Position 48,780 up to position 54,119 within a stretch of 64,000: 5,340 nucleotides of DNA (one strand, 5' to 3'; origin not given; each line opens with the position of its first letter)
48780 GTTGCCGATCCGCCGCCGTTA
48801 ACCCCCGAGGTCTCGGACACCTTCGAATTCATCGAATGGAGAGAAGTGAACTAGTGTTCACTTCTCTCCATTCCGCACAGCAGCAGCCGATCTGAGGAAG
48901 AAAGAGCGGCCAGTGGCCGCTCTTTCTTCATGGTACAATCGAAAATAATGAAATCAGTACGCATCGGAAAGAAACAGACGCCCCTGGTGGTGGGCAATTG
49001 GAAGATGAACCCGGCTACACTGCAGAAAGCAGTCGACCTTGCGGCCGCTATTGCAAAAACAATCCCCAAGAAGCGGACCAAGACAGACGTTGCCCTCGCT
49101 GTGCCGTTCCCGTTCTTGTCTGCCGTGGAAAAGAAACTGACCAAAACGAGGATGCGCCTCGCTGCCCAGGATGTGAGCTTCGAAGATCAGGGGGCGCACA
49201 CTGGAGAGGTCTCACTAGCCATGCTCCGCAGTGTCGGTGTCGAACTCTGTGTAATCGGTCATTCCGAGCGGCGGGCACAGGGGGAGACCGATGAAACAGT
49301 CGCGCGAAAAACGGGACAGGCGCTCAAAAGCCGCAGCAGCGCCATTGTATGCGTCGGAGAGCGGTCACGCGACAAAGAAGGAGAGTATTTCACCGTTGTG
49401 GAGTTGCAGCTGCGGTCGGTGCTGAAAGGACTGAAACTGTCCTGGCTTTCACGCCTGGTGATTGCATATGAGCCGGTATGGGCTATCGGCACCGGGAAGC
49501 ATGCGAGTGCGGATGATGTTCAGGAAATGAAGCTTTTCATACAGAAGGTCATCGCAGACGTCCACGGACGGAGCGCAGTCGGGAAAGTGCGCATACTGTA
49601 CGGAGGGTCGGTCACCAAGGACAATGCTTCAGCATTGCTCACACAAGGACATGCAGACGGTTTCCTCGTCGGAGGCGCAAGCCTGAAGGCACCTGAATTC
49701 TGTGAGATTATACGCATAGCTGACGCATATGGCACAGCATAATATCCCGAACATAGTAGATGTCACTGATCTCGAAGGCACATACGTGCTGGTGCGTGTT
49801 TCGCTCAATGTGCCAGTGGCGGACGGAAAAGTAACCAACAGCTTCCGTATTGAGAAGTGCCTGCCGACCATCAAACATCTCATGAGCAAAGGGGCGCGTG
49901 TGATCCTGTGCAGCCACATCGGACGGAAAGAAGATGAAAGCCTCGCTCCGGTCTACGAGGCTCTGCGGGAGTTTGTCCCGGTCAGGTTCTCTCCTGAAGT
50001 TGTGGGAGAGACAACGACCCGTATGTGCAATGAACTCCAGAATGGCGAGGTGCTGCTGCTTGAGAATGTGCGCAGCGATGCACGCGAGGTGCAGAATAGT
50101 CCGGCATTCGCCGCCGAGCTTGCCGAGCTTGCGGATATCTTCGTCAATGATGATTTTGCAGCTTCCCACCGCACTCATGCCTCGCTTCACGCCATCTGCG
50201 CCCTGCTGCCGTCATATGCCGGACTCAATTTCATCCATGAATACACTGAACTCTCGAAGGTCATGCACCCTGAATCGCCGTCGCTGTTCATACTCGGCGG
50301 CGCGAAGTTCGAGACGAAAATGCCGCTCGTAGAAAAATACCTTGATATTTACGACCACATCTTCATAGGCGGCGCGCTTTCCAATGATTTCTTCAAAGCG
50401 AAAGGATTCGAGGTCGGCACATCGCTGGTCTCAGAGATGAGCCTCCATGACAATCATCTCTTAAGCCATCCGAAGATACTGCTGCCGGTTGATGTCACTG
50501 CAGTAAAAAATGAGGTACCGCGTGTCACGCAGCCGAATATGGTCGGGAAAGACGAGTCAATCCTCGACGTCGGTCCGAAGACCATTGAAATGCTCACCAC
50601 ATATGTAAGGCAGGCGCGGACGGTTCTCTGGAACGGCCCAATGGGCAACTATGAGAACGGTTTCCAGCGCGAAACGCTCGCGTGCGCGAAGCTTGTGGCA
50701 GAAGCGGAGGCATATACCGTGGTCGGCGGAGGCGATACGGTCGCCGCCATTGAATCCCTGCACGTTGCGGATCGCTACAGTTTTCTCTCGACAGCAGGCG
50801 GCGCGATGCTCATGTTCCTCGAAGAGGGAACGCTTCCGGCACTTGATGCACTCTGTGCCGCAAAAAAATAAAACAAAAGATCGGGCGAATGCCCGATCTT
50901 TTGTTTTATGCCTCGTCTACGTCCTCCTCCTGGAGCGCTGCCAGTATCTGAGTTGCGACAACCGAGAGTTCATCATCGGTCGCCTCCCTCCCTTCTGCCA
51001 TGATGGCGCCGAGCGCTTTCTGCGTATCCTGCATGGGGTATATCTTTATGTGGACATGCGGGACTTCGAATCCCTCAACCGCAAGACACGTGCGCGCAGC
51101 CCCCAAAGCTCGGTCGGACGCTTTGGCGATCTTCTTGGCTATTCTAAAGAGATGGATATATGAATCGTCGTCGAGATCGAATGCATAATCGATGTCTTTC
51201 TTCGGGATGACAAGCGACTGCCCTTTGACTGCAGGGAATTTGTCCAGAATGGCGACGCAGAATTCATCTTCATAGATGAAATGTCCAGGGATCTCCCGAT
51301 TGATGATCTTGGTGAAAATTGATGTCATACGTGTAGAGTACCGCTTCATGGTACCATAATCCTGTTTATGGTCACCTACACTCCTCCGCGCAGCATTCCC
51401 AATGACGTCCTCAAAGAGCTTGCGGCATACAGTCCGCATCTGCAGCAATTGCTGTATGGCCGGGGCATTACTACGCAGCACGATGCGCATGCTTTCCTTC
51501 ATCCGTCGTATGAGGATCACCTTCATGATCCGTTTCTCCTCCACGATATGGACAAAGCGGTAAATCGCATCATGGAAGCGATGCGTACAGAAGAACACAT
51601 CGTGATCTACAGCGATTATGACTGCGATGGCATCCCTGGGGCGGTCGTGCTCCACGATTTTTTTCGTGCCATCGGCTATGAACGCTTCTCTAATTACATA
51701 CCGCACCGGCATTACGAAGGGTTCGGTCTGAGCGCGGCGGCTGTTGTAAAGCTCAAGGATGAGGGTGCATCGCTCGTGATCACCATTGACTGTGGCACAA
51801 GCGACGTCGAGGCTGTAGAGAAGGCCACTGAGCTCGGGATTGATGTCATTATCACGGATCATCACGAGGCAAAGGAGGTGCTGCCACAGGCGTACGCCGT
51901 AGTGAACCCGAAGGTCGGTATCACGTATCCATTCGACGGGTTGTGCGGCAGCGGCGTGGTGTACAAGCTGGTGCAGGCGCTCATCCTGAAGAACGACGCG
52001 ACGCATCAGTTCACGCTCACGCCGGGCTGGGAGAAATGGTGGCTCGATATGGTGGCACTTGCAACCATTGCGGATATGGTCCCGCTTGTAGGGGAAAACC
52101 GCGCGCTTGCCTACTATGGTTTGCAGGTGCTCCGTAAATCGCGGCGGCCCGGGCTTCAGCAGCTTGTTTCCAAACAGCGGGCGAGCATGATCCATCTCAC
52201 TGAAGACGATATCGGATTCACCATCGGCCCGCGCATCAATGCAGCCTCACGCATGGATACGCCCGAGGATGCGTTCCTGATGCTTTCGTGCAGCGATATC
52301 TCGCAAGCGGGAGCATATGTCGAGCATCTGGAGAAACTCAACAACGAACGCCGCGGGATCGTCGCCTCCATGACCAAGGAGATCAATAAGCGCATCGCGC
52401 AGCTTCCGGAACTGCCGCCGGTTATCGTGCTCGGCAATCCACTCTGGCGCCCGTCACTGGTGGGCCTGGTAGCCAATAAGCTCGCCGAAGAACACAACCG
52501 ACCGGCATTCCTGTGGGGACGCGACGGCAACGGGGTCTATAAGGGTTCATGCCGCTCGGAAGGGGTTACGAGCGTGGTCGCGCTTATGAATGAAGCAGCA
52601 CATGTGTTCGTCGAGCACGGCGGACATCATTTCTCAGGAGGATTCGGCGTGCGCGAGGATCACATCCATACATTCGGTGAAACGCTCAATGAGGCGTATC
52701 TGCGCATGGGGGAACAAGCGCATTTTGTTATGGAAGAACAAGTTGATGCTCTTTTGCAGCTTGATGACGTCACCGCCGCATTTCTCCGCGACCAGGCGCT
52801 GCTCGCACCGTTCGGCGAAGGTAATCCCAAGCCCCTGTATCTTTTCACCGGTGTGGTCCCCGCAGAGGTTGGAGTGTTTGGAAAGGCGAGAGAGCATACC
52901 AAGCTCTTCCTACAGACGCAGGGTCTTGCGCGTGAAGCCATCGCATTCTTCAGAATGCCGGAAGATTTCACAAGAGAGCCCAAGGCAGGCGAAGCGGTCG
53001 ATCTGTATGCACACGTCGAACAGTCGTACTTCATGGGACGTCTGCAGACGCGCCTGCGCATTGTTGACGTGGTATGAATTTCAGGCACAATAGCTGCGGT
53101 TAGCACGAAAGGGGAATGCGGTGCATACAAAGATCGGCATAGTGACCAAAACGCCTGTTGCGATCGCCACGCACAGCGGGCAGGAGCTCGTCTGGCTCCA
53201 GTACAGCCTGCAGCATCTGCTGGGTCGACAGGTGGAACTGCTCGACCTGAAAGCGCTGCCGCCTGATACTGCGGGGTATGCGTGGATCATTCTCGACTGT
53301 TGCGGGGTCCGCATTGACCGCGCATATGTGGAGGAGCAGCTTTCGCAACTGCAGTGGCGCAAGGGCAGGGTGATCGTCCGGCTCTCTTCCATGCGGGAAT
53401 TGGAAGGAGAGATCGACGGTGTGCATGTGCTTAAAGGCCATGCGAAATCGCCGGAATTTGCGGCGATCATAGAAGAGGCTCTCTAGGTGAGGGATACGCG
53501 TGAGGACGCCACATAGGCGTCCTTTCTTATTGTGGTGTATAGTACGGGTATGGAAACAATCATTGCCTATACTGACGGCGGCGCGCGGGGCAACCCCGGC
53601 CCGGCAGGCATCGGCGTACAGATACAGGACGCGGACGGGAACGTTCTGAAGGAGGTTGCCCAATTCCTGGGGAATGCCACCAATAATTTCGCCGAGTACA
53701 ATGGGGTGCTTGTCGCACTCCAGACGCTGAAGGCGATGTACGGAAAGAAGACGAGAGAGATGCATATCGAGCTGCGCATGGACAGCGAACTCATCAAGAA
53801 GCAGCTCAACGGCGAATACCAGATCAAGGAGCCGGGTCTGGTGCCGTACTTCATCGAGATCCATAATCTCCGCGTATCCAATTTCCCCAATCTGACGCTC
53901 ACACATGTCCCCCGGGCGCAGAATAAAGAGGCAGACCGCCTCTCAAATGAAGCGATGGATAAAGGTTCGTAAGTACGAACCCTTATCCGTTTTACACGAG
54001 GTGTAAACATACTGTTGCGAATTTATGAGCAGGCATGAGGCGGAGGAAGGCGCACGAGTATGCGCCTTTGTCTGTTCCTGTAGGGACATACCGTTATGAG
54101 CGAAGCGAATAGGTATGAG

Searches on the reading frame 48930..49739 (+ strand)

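Call 55: search_protein_families(library=pfam, proteins=[window:48930-49739:+], max_evalue=0.001)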
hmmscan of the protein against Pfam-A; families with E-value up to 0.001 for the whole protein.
window:48930-49739:+ (270 aa): 1 family
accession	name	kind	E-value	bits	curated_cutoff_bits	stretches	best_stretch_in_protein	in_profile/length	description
PF00121.24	TIM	-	2.8e-79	266.5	20.1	1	18-263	1-244/245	Triosephosphate isomerase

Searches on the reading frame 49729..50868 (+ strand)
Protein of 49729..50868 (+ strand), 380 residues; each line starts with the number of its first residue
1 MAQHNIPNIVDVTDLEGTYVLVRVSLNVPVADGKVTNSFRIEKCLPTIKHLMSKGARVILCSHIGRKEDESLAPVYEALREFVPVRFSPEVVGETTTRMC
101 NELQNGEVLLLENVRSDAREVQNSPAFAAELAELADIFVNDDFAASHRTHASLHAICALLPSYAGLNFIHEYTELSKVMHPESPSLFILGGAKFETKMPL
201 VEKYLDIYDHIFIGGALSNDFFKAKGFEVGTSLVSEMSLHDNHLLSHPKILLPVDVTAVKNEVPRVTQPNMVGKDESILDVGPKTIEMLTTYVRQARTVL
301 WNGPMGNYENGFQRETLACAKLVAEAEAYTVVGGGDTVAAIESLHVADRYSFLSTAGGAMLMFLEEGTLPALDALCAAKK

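Call 55: search_protein_families(library=pfam, proteins=[window:49729-50868:+], max_evalue=0.001)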
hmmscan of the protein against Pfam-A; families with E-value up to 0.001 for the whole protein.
window:49729-50868:+ (380 aa): 1 family
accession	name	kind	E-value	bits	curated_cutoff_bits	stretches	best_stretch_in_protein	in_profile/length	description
PF00162.24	PGK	-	8.2e-109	364.5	27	1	12-365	3-377/379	Phosphoglycerate kinase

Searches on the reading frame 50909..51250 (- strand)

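Call 56: search_protein_families(library=pfam, proteins=[window:50909-51250:-], max_evalue=0.001)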
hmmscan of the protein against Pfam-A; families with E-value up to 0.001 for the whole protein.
window:50909-51250:- (114 aa): 1 family
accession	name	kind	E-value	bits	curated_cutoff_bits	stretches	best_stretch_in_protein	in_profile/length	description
PF01230.28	HIT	-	5e-10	40.3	21.5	1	1-72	18-94/98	HIT domain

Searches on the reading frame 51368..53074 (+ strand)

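Call 55: search_protein_families(library=pfam, proteins=[window:51368-53074:+], max_evalue=0.001)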
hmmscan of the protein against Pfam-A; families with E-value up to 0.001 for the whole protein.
window:51368-53074:+ (569 aa): 3 families
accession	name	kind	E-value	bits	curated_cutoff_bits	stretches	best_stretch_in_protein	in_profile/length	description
PF01368.27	DHH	-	6.5e-23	81.8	28.1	1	77-211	1-104/125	DHH family, N-terminal domain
PF17768.7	RecJ_OB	-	8.8e-18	64.8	27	1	459-567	1-107/107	RecJ OB domain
PF02272.25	DHHA1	-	3.5e-07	31.1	25.9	1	353-442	5-98/102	DHHA1 domain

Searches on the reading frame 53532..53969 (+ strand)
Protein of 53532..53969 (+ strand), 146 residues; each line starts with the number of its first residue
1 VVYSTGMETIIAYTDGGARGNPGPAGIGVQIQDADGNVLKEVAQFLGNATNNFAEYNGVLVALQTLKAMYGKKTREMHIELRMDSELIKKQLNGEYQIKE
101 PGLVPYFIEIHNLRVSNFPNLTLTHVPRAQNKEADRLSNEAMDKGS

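Call 92: search_protein_families(library=pfam, proteins=[window:53532-53969:+], max_evalue=0.01)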
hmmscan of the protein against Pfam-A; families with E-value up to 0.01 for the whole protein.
window:53532-53969:+ (146 aa): 2 families
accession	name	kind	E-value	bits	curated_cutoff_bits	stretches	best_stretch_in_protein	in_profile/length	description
PF13456.12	RVT_3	-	3e-16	59.9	21.6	1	14-141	2-123/123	Reverse transcriptase-like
PF00075.30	RNase_H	-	4.6e-08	33.8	25.8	1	9-90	3-73/141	RNase H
